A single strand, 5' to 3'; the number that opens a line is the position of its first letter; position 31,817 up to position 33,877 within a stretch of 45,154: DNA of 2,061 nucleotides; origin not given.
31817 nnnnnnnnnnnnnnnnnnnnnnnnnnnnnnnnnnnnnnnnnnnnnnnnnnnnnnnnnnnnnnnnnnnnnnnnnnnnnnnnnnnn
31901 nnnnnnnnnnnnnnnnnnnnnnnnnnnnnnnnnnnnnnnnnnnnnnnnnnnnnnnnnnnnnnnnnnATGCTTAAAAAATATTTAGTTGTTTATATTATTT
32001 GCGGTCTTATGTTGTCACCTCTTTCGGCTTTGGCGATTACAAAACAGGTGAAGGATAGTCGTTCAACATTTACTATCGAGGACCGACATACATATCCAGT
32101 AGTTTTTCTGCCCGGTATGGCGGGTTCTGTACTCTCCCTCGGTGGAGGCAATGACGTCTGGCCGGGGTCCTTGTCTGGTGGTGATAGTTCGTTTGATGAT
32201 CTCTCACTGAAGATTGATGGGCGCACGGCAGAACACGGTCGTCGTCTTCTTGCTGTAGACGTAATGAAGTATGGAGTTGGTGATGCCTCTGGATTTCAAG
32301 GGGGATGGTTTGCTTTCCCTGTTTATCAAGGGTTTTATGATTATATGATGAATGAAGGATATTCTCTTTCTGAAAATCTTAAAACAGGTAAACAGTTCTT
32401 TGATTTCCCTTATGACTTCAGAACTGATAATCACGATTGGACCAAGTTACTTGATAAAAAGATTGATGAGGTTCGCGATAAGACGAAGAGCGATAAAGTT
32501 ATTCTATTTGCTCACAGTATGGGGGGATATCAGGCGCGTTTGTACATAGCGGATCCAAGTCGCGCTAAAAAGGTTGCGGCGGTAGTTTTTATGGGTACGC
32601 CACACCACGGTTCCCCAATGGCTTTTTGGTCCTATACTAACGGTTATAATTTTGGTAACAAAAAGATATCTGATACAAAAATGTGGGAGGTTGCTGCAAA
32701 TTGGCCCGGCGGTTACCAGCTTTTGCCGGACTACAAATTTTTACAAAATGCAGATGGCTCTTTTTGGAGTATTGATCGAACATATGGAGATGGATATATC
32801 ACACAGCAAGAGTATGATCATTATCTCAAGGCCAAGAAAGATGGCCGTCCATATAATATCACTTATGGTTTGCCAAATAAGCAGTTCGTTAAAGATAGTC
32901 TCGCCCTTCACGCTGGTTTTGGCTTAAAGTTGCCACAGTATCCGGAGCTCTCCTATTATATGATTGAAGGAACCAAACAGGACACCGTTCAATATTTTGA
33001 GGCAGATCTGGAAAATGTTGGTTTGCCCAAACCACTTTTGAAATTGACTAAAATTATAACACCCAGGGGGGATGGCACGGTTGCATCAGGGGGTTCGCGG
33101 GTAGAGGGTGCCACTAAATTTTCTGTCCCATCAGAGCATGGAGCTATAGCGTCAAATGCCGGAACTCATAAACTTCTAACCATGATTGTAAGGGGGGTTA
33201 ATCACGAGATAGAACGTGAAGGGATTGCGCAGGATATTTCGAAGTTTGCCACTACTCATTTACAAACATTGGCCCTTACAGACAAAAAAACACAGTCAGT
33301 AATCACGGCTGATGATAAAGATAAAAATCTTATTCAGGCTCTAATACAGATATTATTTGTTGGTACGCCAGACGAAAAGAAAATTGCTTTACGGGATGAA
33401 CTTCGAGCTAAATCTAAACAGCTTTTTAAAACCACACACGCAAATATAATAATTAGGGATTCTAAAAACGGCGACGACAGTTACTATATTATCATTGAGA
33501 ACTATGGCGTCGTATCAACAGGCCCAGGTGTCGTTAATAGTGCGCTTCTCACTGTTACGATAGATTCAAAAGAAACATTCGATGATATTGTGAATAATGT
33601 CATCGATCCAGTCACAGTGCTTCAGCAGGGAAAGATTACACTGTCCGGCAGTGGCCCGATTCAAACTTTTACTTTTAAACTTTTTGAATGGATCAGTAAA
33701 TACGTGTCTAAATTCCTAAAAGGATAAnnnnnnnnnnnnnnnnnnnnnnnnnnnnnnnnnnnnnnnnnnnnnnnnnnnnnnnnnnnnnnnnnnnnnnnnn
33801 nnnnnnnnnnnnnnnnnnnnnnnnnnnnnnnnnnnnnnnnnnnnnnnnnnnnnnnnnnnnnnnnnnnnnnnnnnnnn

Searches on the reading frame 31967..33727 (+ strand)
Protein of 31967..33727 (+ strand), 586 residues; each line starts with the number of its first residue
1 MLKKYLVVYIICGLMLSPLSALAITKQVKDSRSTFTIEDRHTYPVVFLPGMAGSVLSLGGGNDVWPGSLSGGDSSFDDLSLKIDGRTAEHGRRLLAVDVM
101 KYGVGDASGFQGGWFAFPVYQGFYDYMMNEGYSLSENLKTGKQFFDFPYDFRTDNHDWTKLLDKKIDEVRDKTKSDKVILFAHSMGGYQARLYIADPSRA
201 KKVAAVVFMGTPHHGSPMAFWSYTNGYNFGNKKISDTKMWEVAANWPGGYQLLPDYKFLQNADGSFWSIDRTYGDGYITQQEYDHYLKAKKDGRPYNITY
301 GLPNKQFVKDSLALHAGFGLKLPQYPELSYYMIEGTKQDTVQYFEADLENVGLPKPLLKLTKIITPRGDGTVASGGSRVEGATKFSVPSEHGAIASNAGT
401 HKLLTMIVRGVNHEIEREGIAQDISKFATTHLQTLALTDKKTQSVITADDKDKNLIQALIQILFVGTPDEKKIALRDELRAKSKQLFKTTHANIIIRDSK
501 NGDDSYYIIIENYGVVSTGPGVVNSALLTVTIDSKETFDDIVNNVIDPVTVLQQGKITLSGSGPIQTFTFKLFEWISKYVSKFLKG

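Call 9: search_protein_families(library=pfam, proteins=[window:31967-33727:+], max_evalue=0.01)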
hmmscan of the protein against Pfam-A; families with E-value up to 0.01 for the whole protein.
window:31967-33727:+ (586 aa): 6 families
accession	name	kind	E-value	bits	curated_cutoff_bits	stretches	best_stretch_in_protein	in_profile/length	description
PF02450.21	LCAT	-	3.5e-14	53.3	21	1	140-255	83-204/392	Lecithin:cholesterol acyltransferase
PF00561.26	Abhydrolase_1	-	2.6e-10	40.8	25.8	1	43-218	1-106/245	alpha/beta hydrolase fold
PF07819.20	PGAP1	-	7.9e-09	36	24.3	1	171-221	86-137/233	PGAP1-like alpha/beta domain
PF12146.15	Hydrolase_4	-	7.4e-05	22.6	27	1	162-213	62-111/239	Serine aminopeptidase, S33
PF12697.13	Abhydrolase_6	-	0.00012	23.3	26.3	1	45-220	1-97/217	Alpha/beta hydrolase family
PF02089.21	Palm_thioest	-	0.0099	16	26.8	0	156-216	48-113/254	Palmitoyl protein thioesterase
